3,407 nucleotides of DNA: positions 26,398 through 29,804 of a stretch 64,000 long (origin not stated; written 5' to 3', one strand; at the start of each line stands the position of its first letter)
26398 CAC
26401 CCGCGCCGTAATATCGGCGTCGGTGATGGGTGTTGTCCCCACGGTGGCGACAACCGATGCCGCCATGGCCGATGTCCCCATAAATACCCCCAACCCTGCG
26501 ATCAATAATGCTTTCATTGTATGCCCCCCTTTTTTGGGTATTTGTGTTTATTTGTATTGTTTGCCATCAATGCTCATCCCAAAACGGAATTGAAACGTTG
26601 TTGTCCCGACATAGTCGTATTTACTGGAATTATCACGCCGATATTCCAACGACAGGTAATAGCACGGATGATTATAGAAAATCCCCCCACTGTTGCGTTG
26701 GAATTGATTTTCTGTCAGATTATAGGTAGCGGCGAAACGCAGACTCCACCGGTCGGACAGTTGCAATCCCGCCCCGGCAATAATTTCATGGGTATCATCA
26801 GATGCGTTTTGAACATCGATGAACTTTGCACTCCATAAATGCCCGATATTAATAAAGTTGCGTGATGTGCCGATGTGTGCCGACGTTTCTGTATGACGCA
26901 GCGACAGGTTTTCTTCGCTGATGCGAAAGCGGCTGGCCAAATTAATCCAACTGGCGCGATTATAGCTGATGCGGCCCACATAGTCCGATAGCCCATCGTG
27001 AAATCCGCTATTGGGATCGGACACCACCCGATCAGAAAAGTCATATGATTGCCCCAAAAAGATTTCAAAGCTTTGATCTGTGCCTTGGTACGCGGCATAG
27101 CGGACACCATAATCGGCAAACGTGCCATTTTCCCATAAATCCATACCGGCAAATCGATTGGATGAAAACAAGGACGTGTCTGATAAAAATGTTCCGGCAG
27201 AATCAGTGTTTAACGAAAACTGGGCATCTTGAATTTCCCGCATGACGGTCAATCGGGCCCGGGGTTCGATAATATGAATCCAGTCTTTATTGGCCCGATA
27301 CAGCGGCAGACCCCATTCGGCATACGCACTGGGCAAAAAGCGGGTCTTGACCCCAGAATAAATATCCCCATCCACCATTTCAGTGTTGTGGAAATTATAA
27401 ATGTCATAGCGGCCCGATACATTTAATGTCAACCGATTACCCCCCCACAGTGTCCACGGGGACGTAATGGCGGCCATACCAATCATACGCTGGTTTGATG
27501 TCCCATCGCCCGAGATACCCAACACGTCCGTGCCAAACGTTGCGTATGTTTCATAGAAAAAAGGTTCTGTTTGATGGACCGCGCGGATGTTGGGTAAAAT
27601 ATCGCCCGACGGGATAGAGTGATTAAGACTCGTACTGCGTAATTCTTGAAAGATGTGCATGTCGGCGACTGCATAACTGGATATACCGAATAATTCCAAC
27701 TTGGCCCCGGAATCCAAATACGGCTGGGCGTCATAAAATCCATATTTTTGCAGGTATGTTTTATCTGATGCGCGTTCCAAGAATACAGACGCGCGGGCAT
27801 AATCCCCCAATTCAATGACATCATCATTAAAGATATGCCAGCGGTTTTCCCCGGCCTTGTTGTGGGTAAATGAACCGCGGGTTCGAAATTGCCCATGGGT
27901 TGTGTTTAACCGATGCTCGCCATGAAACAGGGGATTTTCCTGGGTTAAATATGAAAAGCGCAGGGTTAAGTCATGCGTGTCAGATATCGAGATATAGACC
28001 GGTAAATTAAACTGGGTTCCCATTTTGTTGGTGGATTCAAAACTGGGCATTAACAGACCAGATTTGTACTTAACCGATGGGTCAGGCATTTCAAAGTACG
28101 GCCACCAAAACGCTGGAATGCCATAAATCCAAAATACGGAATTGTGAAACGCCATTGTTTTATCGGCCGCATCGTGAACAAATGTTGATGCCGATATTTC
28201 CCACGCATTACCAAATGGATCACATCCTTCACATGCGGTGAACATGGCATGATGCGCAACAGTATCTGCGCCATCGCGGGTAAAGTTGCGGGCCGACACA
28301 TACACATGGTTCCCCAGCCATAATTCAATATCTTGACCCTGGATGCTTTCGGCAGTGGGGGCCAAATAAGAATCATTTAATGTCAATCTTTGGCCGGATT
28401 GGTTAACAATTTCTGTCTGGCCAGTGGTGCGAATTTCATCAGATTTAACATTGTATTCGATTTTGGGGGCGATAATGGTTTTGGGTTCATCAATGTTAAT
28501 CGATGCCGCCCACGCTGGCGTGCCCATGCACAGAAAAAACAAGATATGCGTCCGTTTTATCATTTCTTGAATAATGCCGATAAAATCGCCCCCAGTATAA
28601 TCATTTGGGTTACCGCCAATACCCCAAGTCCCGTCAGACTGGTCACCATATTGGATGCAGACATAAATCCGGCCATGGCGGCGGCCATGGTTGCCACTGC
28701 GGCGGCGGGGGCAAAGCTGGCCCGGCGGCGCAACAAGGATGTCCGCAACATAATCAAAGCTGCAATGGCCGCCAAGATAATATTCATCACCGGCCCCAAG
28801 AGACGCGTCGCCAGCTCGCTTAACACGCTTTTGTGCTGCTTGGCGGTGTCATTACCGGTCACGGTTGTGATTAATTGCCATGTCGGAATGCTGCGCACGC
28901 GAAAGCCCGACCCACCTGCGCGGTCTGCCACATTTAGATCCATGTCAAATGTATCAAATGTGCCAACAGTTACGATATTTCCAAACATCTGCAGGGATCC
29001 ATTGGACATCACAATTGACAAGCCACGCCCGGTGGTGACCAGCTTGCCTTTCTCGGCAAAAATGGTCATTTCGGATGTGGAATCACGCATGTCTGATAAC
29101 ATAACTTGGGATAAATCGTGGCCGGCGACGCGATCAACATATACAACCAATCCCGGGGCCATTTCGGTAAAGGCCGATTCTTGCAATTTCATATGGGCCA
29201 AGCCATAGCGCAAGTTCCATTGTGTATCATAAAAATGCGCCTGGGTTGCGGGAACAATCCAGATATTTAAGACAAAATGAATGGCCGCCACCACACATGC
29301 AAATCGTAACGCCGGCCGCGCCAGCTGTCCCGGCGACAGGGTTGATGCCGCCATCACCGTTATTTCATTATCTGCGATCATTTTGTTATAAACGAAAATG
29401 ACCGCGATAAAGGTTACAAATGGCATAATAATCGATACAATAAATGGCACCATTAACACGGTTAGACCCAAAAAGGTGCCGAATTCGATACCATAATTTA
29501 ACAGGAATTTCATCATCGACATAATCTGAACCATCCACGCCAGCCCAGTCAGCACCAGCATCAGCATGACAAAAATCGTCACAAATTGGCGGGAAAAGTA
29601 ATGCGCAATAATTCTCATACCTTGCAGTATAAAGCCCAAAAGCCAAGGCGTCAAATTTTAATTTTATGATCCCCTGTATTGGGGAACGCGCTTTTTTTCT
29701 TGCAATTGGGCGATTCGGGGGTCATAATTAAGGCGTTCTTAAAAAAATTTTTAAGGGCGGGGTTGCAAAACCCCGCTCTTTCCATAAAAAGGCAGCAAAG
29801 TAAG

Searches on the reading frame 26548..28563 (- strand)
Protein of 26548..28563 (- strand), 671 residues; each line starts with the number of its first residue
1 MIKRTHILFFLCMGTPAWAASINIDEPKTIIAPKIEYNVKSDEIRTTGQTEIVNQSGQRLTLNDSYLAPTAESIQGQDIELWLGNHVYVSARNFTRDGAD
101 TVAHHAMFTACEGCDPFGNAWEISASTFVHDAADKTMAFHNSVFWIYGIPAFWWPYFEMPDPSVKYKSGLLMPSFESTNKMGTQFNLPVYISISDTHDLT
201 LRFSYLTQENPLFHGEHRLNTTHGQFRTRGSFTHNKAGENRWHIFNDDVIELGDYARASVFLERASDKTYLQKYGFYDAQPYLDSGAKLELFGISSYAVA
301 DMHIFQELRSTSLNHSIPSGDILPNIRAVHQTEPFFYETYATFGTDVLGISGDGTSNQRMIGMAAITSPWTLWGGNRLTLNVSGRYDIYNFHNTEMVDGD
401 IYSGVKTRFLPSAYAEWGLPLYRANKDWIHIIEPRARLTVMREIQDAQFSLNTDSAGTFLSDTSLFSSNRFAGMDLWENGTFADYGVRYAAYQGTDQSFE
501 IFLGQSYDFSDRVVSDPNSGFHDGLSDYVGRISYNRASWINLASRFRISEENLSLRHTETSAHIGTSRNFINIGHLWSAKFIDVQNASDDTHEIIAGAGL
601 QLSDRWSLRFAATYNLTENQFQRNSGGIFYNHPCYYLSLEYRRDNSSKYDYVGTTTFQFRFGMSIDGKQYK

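Call 14: search_protein_families(library=pfam, proteins=[window:26548-28563:-], max_evalue=0.00001)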
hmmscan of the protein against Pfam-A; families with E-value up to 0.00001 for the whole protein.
window:26548-28563:- (671 aa): 1 family
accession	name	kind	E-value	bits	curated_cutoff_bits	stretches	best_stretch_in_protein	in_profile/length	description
PF04453.20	LptD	-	4.6e-39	135.2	22.4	1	240-606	2-384/384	LPS transport system D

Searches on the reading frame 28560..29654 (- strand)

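Call 35: search_protein_families(library=pfam, proteins=[window:28560-29654:-], max_evalue=0.0001)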
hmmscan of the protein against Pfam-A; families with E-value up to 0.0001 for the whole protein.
window:28560-29654:- (364 aa): 1 family
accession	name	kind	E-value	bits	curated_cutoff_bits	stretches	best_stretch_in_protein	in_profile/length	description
PF03739.19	LptF_LptG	-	7.2e-50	170.4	27.9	1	19-359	2-347/353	Lipopolysaccharide export system permease LptF/LptG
